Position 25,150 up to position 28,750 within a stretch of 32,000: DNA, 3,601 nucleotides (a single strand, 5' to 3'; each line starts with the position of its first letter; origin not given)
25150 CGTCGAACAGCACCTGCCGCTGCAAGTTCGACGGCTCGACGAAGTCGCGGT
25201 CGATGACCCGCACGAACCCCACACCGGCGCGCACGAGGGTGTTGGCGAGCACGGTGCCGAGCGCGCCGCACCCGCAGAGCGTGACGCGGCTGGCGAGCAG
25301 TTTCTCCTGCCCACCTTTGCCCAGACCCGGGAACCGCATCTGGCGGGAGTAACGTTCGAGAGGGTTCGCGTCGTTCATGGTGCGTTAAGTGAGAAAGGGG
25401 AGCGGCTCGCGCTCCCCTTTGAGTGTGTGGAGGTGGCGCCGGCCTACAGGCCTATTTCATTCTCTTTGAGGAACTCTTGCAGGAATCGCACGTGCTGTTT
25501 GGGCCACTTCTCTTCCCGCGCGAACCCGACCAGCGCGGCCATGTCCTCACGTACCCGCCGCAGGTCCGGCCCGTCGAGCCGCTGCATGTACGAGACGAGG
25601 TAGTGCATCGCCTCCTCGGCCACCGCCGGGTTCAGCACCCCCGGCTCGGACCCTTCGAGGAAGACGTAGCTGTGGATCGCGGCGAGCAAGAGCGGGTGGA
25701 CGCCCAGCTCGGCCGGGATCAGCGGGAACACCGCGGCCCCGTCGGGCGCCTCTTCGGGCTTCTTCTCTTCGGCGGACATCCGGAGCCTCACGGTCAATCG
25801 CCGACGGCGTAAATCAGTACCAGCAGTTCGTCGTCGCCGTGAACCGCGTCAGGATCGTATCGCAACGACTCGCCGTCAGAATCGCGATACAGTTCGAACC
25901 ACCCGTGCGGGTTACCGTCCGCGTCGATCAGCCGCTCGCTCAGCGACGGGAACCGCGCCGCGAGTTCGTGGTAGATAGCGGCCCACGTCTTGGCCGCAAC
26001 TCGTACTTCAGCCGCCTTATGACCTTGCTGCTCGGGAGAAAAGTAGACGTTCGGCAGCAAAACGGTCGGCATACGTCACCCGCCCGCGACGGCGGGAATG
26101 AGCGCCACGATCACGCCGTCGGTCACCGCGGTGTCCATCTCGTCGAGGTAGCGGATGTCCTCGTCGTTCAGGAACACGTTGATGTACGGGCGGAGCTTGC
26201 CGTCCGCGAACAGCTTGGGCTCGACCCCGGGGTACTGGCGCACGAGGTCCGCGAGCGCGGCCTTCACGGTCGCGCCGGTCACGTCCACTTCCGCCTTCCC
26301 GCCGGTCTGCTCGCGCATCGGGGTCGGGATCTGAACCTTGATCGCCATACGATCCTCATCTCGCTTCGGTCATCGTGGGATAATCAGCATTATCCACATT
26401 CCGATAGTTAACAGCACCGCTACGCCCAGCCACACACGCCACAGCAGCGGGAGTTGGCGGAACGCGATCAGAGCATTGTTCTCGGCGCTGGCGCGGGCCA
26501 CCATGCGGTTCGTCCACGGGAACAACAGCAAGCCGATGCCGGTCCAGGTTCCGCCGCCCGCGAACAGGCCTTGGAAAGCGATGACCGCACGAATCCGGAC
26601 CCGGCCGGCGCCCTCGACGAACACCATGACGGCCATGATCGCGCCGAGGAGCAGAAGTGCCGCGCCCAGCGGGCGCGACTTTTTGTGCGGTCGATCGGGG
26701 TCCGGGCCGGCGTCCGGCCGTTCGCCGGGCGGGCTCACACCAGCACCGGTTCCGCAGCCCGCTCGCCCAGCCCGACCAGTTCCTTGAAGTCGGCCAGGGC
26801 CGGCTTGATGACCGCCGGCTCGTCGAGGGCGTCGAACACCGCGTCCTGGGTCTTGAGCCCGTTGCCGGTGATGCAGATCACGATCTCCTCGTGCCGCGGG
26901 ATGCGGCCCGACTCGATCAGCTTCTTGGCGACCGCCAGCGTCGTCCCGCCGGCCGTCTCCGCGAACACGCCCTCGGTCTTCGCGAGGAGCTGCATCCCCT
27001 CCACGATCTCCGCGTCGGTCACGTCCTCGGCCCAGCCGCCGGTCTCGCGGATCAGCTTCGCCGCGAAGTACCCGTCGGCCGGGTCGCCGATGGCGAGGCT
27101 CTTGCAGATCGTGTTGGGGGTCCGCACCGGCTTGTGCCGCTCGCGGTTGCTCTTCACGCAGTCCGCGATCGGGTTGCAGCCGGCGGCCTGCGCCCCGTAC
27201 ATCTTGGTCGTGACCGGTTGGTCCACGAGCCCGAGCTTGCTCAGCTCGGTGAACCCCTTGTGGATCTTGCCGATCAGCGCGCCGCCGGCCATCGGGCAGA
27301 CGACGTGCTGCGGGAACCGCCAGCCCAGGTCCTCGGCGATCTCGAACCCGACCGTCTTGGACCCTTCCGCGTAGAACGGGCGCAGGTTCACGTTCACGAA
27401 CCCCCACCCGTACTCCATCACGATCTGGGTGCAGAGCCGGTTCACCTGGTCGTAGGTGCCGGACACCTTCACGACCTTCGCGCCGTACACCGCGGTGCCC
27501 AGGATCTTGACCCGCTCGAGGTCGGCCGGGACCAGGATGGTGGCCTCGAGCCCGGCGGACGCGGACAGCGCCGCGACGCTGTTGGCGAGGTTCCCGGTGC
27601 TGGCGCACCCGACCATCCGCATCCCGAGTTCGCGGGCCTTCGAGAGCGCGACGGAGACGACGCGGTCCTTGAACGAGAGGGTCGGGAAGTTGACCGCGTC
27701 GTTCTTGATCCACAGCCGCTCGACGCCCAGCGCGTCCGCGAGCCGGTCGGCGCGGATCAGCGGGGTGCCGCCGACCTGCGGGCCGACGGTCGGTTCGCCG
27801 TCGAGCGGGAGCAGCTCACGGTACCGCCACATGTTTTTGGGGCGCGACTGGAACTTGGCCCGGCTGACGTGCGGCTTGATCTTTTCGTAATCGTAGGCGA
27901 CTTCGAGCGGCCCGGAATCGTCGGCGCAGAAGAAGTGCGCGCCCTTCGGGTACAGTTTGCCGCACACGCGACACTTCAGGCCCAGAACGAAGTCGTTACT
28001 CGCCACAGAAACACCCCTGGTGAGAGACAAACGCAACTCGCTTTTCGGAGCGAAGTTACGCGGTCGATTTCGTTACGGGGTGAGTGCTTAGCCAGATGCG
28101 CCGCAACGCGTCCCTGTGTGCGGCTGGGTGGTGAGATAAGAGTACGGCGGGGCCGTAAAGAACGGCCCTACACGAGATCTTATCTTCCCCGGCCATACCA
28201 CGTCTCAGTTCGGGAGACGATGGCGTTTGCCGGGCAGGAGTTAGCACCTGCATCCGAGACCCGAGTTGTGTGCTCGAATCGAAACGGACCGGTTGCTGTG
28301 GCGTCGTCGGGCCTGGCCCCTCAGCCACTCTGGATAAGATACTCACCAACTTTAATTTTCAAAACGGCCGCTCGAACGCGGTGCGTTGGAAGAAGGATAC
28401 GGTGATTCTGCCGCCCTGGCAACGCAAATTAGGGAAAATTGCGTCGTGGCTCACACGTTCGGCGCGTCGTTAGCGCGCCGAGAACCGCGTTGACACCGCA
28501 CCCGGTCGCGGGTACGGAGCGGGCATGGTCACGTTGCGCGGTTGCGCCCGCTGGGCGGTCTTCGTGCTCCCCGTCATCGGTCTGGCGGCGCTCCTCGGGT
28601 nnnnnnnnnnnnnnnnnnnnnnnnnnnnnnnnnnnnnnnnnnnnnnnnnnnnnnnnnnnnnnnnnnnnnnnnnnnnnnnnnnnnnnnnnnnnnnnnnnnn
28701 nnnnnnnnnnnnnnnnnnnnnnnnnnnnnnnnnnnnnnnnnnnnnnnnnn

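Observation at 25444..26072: Tandem second ubiquitin-like protein lacking Gly-Gly, plus a Cys-free helical partner, between carrier and E1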

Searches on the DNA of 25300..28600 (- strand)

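Call 60: search_rna_families(source=window, start=25300, end=28600, threshold=evalue, max_evalue=1)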
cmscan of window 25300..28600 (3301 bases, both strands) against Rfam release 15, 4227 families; matches with E-value up to 1: 1.
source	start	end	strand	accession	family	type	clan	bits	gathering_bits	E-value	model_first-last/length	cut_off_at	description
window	28177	28340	-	RF00162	SAM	Cis-reg; riboswitch;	CL00012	73.8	44.4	1e-16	1-108/108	no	SAM riboswitch aptamer (S box leader)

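Call 101: search_rna_families(sources=[L003, L004, L006, L008, L011, L012, L019, L020, L027, L034, L048, L063, L082, L085], threshold=gathering)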
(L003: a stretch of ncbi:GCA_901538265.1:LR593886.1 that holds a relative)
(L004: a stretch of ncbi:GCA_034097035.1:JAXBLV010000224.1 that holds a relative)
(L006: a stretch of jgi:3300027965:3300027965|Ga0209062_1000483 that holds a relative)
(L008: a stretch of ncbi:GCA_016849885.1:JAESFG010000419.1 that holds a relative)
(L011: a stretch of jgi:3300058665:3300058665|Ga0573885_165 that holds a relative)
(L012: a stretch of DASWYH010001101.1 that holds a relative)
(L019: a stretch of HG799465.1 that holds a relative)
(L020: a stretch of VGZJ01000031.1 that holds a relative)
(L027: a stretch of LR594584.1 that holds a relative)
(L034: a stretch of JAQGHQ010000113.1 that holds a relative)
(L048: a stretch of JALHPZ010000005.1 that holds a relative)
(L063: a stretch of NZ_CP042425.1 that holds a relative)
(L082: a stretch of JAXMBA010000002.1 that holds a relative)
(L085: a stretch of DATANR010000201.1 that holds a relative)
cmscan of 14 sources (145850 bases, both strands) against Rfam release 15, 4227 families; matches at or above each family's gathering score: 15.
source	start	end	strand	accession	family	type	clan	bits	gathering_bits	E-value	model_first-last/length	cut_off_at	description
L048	3125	3254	+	RF00162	SAM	Cis-reg; riboswitch;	CL00012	82.6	44.4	1.3e-17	1-108/108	no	SAM riboswitch aptamer (S box leader)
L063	1706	1837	+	RF00162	SAM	Cis-reg; riboswitch;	CL00012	79.1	44.4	1.3e-16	1-108/108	no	SAM riboswitch aptamer (S box leader)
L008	2892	3049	+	RF00162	SAM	Cis-reg; riboswitch;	CL00012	74.7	44.4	2.5e-15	1-108/108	no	SAM riboswitch aptamer (S box leader)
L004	3986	4149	+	RF00162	SAM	Cis-reg; riboswitch;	CL00012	73.8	44.4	4.6e-15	1-108/108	no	SAM riboswitch aptamer (S box leader)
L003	2451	2616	+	RF00162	SAM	Cis-reg; riboswitch;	CL00012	73.6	44.4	5.3e-15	1-108/108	no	SAM riboswitch aptamer (S box leader)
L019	2684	2849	+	RF00162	SAM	Cis-reg; riboswitch;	CL00012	73.5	44.4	5.6e-15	1-108/108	no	SAM riboswitch aptamer (S box leader)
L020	468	626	+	RF00162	SAM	Cis-reg; riboswitch;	CL00012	72.9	44.4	8.7e-15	1-108/108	no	SAM riboswitch aptamer (S box leader)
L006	93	252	+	RF00162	SAM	Cis-reg; riboswitch;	CL00012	72.7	44.4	9.9e-15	1-108/108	no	SAM riboswitch aptamer (S box leader)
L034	1989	2153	+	RF00162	SAM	Cis-reg; riboswitch;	CL00012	72.6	44.4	1.1e-14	1-108/108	no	SAM riboswitch aptamer (S box leader)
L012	681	838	+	RF00162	SAM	Cis-reg; riboswitch;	CL00012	72.1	44.4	1.5e-14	1-108/108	no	SAM riboswitch aptamer (S box leader)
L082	3056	3199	+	RF00162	SAM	Cis-reg; riboswitch;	CL00012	71.9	44.4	1.7e-14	1-108/108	no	SAM riboswitch aptamer (S box leader)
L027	2998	3210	+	RF00162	SAM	Cis-reg; riboswitch;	CL00012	69.1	44.4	1.1e-13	1-108/108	no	SAM riboswitch aptamer (S box leader)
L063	1476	1548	-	RF00005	tRNA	Gene; tRNA;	CL00001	69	29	1.4e-12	1-71/71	no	tRNA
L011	3103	3252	+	RF00162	SAM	Cis-reg; riboswitch;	CL00012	68.1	44.4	2.1e-13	1-108/108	no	SAM riboswitch aptamer (S box leader)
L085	3184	3309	+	RF00162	SAM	Cis-reg; riboswitch;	CL00012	68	44.4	2.3e-13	1-108/108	no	SAM riboswitch aptamer (S box leader)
